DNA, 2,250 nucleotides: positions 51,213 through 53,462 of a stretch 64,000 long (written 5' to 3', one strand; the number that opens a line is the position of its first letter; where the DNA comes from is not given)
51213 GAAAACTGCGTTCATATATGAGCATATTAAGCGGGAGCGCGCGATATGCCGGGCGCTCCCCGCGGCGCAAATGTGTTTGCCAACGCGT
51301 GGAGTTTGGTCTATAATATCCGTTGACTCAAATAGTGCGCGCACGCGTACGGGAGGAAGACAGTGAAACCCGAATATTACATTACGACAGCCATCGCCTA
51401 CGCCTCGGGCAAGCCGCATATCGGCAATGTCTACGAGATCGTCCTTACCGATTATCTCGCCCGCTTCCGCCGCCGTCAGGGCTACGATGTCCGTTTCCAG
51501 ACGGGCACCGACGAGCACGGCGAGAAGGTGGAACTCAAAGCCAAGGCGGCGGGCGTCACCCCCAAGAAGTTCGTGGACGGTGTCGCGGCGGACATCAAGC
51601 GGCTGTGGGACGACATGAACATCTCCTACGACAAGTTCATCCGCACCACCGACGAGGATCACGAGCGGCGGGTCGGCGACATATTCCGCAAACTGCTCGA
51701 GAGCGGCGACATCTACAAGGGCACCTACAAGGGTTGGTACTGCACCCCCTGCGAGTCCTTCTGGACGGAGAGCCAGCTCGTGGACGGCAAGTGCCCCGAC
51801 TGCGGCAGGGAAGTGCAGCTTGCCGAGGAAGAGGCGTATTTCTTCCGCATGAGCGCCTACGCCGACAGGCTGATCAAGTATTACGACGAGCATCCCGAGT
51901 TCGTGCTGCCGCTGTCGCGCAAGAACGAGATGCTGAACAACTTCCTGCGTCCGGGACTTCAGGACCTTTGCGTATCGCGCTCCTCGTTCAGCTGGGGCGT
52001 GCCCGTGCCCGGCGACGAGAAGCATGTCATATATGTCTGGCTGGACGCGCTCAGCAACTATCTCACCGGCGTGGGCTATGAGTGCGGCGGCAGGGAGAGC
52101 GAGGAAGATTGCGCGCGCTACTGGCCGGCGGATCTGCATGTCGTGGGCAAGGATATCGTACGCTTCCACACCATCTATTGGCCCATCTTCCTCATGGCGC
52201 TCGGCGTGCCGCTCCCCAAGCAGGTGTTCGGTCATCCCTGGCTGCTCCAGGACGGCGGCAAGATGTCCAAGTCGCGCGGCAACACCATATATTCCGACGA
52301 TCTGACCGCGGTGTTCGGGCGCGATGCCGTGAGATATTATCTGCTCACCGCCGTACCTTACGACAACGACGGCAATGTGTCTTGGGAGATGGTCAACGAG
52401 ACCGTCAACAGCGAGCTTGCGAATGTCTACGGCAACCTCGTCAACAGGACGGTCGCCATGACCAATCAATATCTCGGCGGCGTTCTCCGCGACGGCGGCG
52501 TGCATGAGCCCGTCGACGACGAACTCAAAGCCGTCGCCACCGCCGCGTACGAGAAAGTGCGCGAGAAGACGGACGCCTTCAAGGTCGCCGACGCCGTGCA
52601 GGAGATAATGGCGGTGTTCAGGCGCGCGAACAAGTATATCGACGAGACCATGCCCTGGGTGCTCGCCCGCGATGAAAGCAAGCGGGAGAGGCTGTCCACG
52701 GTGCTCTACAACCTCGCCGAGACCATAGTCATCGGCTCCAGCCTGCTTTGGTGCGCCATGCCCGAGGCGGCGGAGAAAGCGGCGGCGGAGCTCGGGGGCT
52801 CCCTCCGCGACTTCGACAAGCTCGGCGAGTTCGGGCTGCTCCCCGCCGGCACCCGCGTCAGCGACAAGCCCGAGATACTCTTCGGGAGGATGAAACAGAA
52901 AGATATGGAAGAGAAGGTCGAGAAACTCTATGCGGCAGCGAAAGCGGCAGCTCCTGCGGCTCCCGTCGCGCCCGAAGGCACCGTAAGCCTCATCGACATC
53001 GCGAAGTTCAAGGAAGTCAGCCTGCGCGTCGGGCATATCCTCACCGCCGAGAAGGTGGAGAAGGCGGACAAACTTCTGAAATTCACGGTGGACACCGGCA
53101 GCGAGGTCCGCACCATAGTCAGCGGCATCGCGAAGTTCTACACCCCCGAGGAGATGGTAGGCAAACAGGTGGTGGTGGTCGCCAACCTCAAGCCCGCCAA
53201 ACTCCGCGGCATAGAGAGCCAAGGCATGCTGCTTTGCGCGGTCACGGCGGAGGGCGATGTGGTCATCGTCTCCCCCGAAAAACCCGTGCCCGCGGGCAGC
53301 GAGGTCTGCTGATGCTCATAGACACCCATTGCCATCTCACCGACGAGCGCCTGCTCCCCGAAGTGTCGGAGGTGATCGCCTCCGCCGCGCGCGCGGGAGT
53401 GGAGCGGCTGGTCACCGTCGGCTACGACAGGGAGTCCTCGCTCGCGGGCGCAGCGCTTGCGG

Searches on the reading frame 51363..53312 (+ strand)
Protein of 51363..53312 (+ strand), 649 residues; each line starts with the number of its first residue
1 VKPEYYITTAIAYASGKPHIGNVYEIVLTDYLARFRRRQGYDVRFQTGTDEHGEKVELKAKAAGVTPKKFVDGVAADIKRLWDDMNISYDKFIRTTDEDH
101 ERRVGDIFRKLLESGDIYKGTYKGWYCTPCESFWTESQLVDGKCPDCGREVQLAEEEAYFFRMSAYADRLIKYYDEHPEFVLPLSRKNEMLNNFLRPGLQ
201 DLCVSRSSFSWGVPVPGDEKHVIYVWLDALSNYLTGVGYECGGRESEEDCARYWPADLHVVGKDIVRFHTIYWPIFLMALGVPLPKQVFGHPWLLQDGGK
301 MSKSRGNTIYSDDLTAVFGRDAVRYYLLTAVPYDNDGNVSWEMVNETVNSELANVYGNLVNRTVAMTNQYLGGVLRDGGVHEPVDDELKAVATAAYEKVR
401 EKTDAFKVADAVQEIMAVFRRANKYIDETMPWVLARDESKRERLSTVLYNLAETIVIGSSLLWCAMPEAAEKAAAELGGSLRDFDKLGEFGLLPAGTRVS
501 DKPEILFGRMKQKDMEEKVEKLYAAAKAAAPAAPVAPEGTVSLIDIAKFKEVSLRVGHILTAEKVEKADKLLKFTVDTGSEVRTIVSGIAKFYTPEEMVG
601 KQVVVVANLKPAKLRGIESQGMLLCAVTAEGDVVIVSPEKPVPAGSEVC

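Call 6: search_protein_families(library=pfam, proteins=[window:51363-53312:+], max_evalue=0.001)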
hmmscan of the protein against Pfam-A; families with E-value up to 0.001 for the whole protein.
window:51363-53312:+ (649 aa): 6 families
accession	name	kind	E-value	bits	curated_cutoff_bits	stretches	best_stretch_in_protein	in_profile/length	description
PF09334.17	tRNA-synt_1g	-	1.5e-115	386.5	20.1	2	152-363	177-390/391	tRNA synthetases class I (M)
PF01588.26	tRNA_bind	-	1.5e-33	115.2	27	1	554-646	1-95/96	Putative tRNA binding domain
PF00133.28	tRNA-synt_1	-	9e-30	104.2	22.7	2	2-216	22-244/414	tRNA synthetases class I (I, L, M and V)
PF01406.26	tRNA-synt_1e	-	1.2e-09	38.4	27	1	16-121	21-125/301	tRNA synthetases class I (C) catalytic domain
PF01921.24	tRNA-synt_1f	-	1.1e-08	34.9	27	0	260-332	239-314/360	tRNA synthetases class I (K)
PF19303.5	Anticodon_3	-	9.4e-07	29.3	23.5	1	377-522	3-147/152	Anticodon binding domain of methionyl tRNA ligase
